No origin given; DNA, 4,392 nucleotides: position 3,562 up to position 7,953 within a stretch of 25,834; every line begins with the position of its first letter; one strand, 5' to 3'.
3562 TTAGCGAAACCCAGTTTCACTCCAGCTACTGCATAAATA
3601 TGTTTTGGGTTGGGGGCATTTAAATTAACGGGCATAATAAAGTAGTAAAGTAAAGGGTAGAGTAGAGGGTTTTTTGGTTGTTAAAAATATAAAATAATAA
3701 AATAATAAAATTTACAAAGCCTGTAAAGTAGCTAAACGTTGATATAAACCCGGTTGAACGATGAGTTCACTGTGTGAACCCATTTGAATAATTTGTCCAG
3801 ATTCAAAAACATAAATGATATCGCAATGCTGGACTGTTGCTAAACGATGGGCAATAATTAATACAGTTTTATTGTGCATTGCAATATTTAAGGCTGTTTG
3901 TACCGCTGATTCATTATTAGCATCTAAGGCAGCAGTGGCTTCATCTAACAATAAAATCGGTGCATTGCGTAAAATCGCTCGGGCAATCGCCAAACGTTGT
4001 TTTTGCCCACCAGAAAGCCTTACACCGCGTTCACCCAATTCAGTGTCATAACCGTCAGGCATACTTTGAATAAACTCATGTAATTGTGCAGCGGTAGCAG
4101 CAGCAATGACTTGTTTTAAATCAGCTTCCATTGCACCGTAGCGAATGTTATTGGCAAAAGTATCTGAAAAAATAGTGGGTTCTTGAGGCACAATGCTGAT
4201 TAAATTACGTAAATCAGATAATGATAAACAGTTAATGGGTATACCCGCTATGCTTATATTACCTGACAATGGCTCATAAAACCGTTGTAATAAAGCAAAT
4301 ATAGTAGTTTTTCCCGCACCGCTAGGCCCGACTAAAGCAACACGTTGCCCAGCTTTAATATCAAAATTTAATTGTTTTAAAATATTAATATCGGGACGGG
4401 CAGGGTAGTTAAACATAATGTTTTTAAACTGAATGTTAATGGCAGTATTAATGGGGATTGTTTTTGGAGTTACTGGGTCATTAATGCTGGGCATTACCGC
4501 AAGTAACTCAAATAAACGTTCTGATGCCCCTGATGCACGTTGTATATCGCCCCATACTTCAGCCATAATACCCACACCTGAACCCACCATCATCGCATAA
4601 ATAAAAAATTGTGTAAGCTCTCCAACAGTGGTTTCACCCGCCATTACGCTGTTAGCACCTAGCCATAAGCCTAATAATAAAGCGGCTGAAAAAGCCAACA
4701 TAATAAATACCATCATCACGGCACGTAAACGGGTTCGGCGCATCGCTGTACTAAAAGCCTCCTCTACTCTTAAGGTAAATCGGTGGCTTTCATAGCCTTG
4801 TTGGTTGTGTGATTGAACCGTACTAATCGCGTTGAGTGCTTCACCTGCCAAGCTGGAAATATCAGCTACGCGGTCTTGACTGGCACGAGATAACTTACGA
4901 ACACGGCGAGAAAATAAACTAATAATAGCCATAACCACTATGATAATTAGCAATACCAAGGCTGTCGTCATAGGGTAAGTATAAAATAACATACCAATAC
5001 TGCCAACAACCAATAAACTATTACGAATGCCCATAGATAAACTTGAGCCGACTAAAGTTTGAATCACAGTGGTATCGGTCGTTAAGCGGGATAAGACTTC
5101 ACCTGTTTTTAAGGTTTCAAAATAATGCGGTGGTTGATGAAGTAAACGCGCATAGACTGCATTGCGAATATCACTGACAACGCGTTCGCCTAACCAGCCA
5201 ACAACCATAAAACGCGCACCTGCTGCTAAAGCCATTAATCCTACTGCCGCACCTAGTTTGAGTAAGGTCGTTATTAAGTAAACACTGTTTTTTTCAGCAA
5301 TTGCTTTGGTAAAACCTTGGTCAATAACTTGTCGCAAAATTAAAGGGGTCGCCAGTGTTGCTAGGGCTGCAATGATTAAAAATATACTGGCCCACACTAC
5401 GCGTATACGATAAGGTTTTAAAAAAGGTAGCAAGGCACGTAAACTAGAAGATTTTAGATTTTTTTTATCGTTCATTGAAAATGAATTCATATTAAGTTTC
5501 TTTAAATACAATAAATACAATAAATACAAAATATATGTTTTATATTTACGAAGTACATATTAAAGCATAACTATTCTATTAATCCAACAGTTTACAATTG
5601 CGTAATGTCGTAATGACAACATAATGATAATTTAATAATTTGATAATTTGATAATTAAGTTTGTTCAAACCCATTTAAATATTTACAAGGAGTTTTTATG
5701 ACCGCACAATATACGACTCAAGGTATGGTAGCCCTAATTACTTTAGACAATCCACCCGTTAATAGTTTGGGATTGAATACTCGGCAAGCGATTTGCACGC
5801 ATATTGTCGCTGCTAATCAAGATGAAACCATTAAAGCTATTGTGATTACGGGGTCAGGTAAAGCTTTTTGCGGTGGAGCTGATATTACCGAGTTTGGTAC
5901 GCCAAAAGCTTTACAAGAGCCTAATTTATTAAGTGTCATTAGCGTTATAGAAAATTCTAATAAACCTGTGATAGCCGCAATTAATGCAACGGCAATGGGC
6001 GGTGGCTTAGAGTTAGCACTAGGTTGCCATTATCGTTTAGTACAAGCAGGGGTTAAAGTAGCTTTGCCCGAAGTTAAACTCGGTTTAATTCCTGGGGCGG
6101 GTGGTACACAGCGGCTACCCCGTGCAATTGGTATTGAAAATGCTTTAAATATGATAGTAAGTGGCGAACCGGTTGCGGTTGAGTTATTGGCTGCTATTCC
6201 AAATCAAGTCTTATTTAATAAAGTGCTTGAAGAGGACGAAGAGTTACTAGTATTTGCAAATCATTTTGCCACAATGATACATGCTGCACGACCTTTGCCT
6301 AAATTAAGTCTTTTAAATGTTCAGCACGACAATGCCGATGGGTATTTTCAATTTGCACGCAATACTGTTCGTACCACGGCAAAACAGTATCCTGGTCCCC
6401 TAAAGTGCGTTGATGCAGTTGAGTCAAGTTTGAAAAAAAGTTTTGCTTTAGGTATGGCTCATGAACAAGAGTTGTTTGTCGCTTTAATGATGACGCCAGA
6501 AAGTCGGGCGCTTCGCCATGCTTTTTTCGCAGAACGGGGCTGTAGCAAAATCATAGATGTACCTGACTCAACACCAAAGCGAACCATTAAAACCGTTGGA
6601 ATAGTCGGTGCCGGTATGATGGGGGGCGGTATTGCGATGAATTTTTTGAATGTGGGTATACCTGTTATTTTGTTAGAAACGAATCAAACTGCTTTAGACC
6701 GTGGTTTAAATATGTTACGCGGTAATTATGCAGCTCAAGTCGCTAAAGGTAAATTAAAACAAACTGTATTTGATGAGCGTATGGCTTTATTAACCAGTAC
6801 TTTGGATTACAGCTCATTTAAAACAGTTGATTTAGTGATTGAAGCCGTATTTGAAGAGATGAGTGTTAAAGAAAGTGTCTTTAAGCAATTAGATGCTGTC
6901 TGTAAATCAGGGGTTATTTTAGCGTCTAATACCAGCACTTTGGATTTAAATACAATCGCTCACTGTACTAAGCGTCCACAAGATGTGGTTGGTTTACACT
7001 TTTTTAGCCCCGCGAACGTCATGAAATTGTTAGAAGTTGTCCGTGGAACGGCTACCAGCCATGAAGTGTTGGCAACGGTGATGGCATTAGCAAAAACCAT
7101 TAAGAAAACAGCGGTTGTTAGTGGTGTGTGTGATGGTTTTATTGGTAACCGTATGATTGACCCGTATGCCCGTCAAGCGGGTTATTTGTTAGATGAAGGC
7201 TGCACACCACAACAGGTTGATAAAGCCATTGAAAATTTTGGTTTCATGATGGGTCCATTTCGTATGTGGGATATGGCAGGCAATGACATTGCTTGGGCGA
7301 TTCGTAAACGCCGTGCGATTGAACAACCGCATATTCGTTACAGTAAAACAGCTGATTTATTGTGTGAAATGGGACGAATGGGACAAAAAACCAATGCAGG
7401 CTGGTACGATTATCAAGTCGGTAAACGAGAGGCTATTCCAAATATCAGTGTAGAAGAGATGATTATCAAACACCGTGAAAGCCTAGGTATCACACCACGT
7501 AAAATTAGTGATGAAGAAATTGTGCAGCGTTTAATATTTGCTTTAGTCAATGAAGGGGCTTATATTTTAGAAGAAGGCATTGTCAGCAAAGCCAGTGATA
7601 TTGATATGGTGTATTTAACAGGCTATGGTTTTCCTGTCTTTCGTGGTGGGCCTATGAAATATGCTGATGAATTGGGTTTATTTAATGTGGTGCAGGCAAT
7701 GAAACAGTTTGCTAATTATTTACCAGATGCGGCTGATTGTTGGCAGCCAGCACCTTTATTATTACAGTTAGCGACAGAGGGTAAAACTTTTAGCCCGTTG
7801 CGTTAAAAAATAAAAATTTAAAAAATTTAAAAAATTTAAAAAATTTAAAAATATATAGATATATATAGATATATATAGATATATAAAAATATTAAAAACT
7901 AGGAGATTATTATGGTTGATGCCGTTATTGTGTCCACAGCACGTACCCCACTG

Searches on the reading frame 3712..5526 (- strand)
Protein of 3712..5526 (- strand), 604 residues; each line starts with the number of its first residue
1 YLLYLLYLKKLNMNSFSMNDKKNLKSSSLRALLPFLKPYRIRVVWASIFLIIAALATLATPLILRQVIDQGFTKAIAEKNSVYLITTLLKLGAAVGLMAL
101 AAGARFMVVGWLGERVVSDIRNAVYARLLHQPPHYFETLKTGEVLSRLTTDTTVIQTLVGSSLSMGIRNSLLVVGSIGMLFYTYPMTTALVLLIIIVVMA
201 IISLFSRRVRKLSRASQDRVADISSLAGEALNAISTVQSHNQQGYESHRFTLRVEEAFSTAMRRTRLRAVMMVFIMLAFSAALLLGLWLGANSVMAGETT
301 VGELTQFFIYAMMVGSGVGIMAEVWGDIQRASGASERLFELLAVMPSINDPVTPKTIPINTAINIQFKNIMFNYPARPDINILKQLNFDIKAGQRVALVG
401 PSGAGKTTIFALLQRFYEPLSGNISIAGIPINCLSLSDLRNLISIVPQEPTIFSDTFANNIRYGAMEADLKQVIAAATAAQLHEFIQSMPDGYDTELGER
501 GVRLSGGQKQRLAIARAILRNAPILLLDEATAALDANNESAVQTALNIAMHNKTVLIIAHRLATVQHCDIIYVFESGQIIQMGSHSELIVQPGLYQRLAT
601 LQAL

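Call 20: search_protein_families(library=ncbifam, proteins=[window:3712-5526:-], max_evalue=1e-10)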
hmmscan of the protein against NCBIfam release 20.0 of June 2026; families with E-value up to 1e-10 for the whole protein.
window:3712-5526:- (604 aa): 166 families (the best 25 are shown)
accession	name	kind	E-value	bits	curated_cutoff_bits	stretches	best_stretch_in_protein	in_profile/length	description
TIGR02204.1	MsbA_rel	hypoth_equivalog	3.6e-217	722.6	780.4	1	27-602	4-575/576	ABC transporter, permease/ATP-binding protein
TIGR00958.1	3a01208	subfamily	5.9e-142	474.4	874.6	1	21-598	141-710/711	antigen peptide transporter 2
TIGR02203.1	MsbA_lipidA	equivalog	1.2e-133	446.6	602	1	31-602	4-569/572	lipid A export permease/ATP-binding protein MsbA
NF008381.0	PRK11176.1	equivalog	6.8e-113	378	867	1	18-602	2-579/582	lipid A ABC transporter ATP-binding protein/permease MsbA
NF052233.1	CphA_assoc_ABC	equivalog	2.6e-102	343.5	880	1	21-603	164-744/766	cyanophycin metabolism-associated ABC transporter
TIGR01846.1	type_I_sec_HlyB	subfamily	1.1e-100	338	725.55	1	43-602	144-692/694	type I secretion system permease/ATPase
NF010178.0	PRK13657.1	equivalog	2.7e-98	329.9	733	1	33-603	11-571/588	glucan ABC transporter ATP-binding protein/ permease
NF045513.1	HepA_fam_ABC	equivalog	2e-97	327.1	725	1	77-595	89-602/610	heterocyst formation ABC transporter subunit HepA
TIGR01193.1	bacteriocin_ABC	subfamily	3.8e-88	296.8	523.85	1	22-599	137-706/708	peptide cleavage/export ABC transporter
NF008055.0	PRK10789.1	equivalog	2.7e-87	293.6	845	1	42-603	17-572/590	SmdA family multidrug ABC transporter permease/ATP-binding protein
NF008056.1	PRK10790.1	equivalog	3.1e-84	283.6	746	1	27-602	9-575/584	SmdB family multidrug efflux ABC transporter permease/ATP-binding protein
TIGR03796.1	NHLM_micro_ABC1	equivalog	6e-83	279.3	853.3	1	24-598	137-708/710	NHLP family bacteriocin export ABC transporter peptidase/permease/ATPase subunit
TIGR01192.1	chvA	subfamily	4.9e-82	276.4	585.4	1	33-598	11-566/585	glucan export ABC transporter ATP-binding protein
TIGR02868.1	CydC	equivalog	1.6e-80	271.3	329.05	1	115-562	83-530/530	thiol reductant ABC exporter subunit CydC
TIGR03797.1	NHLM_micro_ABC2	equivalog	1.6e-79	268.2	709.4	1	39-602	134-685/686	NHLP bacteriocin export ABC transporter permease/ATPase subunit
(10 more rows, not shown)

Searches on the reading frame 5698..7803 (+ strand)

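Call 20: search_protein_families(library=ncbifam, proteins=[window:5698-7803:+], max_evalue=1e-10)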
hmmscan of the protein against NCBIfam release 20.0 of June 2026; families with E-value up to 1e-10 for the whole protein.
window:5698-7803:+ (702 aa): 73 families (the best 25 are shown)
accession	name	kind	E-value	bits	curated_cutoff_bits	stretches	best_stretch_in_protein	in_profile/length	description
NF008363.0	PRK11154.1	equivalog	6.4e-144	480.7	869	1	8-698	13-705/708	fatty acid oxidation complex subunit alpha FadJ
NF008727.0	PRK11730.1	equivalog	1.1e-143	480.2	870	1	4-698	11-713/717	fatty acid oxidation complex subunit alpha FadB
TIGR02437.1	FadB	equivalog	5.8e-124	415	933.55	1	8-698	15-713/714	fatty acid oxidation complex subunit alpha FadB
TIGR02441.1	fa_ox_alpha_mit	equivalog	9.3e-123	410.8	964.65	2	217-698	257-736/737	fatty acid oxidation complex subunit alpha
TIGR02440.1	FadJ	equivalog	1.8e-121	406.7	968.45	1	10-698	10-698/699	fatty acid oxidation complex subunit alpha FadJ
NF006124.0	PRK08268.1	subfamily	1.6e-79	268.2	508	1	294-587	4-302/507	3-hydroxyacyl-CoA dehydrogenase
NF004474.0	PRK05808.1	subfamily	1.8e-73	247.3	408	1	296-573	2-283/283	3-hydroxybutyryl-CoA dehydrogenase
TIGR02279.1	PaaC-3OHAcCoADH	equivalog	3.4e-62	210.9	669.4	1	298-582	6-295/503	3-hydroxyacyl-CoA dehydrogenase PaaH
NF005715.0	PRK07530.1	equivalog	2.7e-61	207.5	420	1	296-574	3-285/292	3-hydroxybutyryl-CoA dehydrogenase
NF006722.0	PRK09260.1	equivalog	2.8e-58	197.5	429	1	297-577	2-286/289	3-hydroxyacyl-CoA dehydrogenase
NF005875.0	PRK07819.1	subfamily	3.9e-58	197.1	319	1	295-572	3-286/287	3-hydroxybutyryl-CoA dehydrogenase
NF004699.0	PRK06035.1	equivalog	9.9e-53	179.2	500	1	296-573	2-291/294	3-hydroxyacyl-CoA dehydrogenase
NF005803.0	PRK07658.1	equivalog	5.6e-45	153.7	313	1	5-210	6-212/257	enoyl-CoA hydratase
NF052272.1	Staph_FadB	exception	7.5e-45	153.4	999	1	296-593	2-308/752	3-hydroxyacyl-CoA dehydrogenase/crotonase FadB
NF006143.0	PRK08293.1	equivalog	3e-43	148.2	312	1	296-573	3-288/291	3-hydroxyacyl-CoA dehydrogenase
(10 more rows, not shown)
